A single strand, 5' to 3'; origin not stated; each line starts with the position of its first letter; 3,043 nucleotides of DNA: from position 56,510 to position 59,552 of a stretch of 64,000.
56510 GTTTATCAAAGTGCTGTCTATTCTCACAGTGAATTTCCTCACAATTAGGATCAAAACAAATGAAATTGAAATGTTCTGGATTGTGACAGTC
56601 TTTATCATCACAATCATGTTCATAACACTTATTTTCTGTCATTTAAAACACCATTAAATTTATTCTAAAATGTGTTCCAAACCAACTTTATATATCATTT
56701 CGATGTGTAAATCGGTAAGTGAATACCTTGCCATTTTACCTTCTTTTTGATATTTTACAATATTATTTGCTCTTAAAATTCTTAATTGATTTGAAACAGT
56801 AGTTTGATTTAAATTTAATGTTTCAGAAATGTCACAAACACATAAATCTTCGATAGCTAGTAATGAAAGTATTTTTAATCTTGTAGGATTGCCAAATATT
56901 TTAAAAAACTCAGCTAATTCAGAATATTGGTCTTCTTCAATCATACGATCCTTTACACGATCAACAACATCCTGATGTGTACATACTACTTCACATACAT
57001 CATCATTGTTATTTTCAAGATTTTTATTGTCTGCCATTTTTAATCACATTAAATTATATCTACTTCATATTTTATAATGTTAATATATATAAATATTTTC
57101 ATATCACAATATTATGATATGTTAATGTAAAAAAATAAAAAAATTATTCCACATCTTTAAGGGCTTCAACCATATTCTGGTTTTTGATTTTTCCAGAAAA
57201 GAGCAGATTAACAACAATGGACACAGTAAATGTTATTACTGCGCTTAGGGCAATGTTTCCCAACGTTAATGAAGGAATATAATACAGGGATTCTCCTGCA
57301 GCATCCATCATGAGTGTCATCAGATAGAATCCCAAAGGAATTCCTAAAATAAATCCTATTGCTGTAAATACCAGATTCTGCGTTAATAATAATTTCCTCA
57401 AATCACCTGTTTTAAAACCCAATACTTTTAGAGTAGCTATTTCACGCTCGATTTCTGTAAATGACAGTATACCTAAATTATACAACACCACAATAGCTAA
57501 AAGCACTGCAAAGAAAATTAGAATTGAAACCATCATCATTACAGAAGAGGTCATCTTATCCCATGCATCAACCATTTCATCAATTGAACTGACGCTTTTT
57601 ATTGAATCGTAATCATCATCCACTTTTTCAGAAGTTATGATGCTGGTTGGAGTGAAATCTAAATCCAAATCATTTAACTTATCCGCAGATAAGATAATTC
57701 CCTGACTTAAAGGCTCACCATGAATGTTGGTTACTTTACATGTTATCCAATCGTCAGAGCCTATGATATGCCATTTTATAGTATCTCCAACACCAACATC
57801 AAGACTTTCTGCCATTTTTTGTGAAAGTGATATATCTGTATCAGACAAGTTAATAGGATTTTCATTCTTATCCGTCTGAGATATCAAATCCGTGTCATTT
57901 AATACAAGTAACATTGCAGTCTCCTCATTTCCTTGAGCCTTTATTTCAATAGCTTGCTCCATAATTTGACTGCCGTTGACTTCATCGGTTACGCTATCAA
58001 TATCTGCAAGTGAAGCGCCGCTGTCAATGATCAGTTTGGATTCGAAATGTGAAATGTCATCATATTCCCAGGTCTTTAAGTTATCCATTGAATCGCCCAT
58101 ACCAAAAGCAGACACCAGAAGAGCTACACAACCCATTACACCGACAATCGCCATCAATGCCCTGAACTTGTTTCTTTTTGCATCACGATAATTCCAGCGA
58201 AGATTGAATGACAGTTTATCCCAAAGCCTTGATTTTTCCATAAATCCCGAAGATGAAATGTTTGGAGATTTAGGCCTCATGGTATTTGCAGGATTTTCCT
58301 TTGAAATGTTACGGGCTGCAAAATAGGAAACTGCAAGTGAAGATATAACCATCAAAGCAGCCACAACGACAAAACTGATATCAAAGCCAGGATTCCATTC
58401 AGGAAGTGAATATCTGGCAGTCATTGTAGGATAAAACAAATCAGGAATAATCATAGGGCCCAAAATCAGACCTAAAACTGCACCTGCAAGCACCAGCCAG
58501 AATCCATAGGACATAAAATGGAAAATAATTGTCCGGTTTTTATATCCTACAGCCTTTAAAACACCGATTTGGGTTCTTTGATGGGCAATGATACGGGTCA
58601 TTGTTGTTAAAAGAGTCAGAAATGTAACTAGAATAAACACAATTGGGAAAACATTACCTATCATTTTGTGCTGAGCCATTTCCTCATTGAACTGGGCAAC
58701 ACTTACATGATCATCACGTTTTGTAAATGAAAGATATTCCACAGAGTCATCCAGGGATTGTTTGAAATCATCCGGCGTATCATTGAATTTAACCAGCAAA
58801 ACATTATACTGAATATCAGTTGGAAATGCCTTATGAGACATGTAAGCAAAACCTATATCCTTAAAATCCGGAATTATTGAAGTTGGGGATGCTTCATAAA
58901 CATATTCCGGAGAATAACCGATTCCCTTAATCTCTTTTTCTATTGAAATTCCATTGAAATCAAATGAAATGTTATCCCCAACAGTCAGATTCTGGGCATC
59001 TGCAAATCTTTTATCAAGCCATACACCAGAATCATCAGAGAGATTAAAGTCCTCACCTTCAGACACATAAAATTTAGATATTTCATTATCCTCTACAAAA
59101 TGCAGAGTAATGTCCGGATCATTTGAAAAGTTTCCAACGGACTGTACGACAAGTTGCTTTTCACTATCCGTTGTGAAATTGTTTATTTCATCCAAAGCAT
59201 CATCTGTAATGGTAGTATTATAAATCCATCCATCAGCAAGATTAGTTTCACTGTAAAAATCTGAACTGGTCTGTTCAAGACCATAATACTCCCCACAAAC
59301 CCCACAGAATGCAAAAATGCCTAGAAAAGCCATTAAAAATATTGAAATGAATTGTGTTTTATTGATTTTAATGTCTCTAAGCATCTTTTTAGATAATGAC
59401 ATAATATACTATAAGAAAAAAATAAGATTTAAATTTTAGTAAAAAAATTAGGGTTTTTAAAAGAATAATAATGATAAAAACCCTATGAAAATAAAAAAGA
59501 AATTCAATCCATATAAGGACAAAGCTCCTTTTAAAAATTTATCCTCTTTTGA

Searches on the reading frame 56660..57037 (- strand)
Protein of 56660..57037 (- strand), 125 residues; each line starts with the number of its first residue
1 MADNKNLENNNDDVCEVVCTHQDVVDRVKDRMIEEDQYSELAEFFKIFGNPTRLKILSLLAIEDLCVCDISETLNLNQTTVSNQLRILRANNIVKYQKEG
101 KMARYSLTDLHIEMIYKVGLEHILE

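Call 4: search_protein_families(library=pfam, proteins=[window:56660-57037:-], max_evalue=0.01)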
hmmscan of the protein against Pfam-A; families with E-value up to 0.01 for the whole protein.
window:56660-57037:- (125 aa): 6 families
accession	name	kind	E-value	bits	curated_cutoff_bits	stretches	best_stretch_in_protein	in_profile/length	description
PF01022.26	HTH_5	-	2.1e-16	60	22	1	50-96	1-47/47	Bacterial regulatory protein, arsR family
PF12840.13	HTH_20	-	6.3e-06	26.5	27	1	49-96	2-50/51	Helix-turn-helix domain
PF13601.12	HTH_34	-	0.00098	19.7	27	1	53-100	2-50/80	Winged helix DNA-binding domain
PF03965.22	Penicillinase_R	-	0.0054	17.5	22.6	0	70-106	27-63/115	Penicillinase repressor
PF13412.12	HTH_24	-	0.0059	16.6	21.9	0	52-95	4-48/48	Winged helix-turn-helix DNA-binding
PF01978.25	TrmB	-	0.0061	16.8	25.6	1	58-109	16-66/68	Sugar-specific transcriptional regulator TrmB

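Call 5: search_protein_families(library=ncbifam, proteins=[window:56660-57037:-], max_evalue=0.001)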
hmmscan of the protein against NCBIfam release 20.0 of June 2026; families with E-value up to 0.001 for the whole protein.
window:56660-57037:- (125 aa): 14 families
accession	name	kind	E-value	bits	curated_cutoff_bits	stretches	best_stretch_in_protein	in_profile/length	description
NF033788.1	HTH_metalloreg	subfamily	3.5e-24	84.4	55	1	41-114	1-75/77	metalloregulator ArsR/SmtB family transcription factor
NF033789.1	repress_SdpR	subfamily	2.1e-12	46.8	100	1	45-108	2-65/79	autorepressor SdpR family transcription factor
NF040642.1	sulf_sens_BigR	equivalog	2.1e-11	43.8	155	1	37-110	6-79/95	sulfite-sensing transcriptional repressor BigR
NF007528.0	PRK10141.1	subfamily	3.1e-11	43.2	97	1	43-108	8-74/117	metalloregulator ArsR/SmtB family transcription factor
NF052532.1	TransRegPagRBaca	equivalog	7.7e-10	38.8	170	1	28-117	4-93/99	transcriptional repressor PagR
NF047906.1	CdPbTransRegCmtR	equivalog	3.2e-09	36.6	150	1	36-113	6-83/104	Cd(II)/Pb(II)-sensing metalloregulatory transcriptional regulator CmtR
NF045707.1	Dbac_1936_reg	equivalog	1.2e-08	34.8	115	1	36-114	2-80/99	ArsR/SmtB-type metalloregulator TsoR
NF041413.1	ArsR_Rv2640c_fam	equivalog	2.5e-08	34.3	155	1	28-106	19-100/118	Rv2640c family ArsR-like transcriptional regulator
TIGR01884.1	cas_HTH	subfamily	9.1e-07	28.5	60.2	1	22-110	112-201/202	CRISPR-associated CARF protein Csa3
NF053755.1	MsvR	equivalog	6.3e-06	26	220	1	45-104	7-66/236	transcriptional factor MsvR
NF053602.1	Phr_regulator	exception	2e-05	24.2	320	1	41-98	2-59/191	heat shock transcription regulator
NF008891.0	PRK11924.1-5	subfamily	0.00025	21.2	259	1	22-102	90-167/171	RNA polymerase sigma factor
NF038251.1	AdcR_fam_Zn_TF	equivalog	0.00034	20.9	175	1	52-110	37-98/143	zinc-dependent MarR family transcriptional regulator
NF047699.2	sulf_reg_SurR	exception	0.00041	20.1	250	1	43-102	3-63/221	sulfur metabolism transcriptional regulator SurR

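Call 29: search_solved_structures(query=window:56660-57037:-, max_evalue=0.00001, show_alignments=2)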
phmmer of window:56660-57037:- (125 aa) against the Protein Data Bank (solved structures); distinct sequences matched with E-value up to 0.00001: 19.
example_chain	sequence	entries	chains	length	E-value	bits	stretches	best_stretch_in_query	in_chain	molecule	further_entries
1r1t_A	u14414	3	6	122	6.6e-20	74.6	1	20-124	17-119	Transcriptional repressor smtB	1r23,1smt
1r22_A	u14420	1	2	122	4.7e-18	68.6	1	33-124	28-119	Transcriptional repressor smtB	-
9t6r_A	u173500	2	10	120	1.1e-15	61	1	12-117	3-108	Lmo1102 protein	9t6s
4ggg_A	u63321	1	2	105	1.9e-15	60.3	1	33-122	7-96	Repressor protein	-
1u2w_A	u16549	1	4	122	2.3e-15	60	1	12-123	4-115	Cadmium efflux system accessory protein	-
1r1u_A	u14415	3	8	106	3.7e-15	59.3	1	33-122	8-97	repressor protein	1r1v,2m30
2kjb_A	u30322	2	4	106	3.7e-15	59.3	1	33-122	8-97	CzrA protein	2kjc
6cdb_A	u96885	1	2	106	3.7e-15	59.3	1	33-122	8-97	ArsR family transcriptional regulator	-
6cda_A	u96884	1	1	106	1.8e-14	57.1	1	33-122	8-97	ArsR family transcriptional regulator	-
3f72_A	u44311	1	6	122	5.3e-13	52.4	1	12-122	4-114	Cadmium efflux system accessory protein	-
9t6t_A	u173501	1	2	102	7.6e-12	48.6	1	27-117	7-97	Lmo1102 protein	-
2lkp_A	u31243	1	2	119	3.3e-09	40.1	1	37-120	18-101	HTH-type transcriptional regulator NmtR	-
6uvu_A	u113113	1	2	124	1.3e-07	35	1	32-120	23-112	ArsR family transcriptional regulator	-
6jmi_A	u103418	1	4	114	1.4e-07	34.9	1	35-112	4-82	Uncharacterized HTH-type transcriptional regulator Rv0081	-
4k2e_A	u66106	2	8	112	2e-06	31.2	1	40-115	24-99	Transcriptional activator HlyU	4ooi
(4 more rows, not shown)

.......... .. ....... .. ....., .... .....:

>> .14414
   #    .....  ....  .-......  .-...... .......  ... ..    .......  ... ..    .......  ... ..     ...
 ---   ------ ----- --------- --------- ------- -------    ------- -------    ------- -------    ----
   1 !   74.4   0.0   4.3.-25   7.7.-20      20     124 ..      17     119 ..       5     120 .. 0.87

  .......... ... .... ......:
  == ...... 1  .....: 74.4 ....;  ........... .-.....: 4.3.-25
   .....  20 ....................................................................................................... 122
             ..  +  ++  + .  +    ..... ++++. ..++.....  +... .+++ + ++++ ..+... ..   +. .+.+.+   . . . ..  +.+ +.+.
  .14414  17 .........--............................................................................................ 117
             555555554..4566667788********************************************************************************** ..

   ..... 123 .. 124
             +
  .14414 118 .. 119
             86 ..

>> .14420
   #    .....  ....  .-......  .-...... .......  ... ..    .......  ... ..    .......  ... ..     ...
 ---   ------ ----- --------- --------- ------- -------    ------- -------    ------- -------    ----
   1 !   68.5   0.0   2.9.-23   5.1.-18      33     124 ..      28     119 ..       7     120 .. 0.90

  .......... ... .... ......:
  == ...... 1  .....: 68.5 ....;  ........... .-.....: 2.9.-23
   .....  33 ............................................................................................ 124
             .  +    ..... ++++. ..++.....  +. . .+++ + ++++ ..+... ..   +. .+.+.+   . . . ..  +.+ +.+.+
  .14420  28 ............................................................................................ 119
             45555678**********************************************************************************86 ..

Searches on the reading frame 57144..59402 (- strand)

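Call 4: search_protein_families(library=pfam, proteins=[window:57144-59402:-], max_evalue=0.01)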
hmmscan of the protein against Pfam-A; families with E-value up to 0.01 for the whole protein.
window:57144-59402:- (752 aa): 1 family
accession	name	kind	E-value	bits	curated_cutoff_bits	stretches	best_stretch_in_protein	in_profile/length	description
PF02687.27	FtsX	-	2.2e-30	105.6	25.5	2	250-371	1-120/120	FtsX-like permease C-terminal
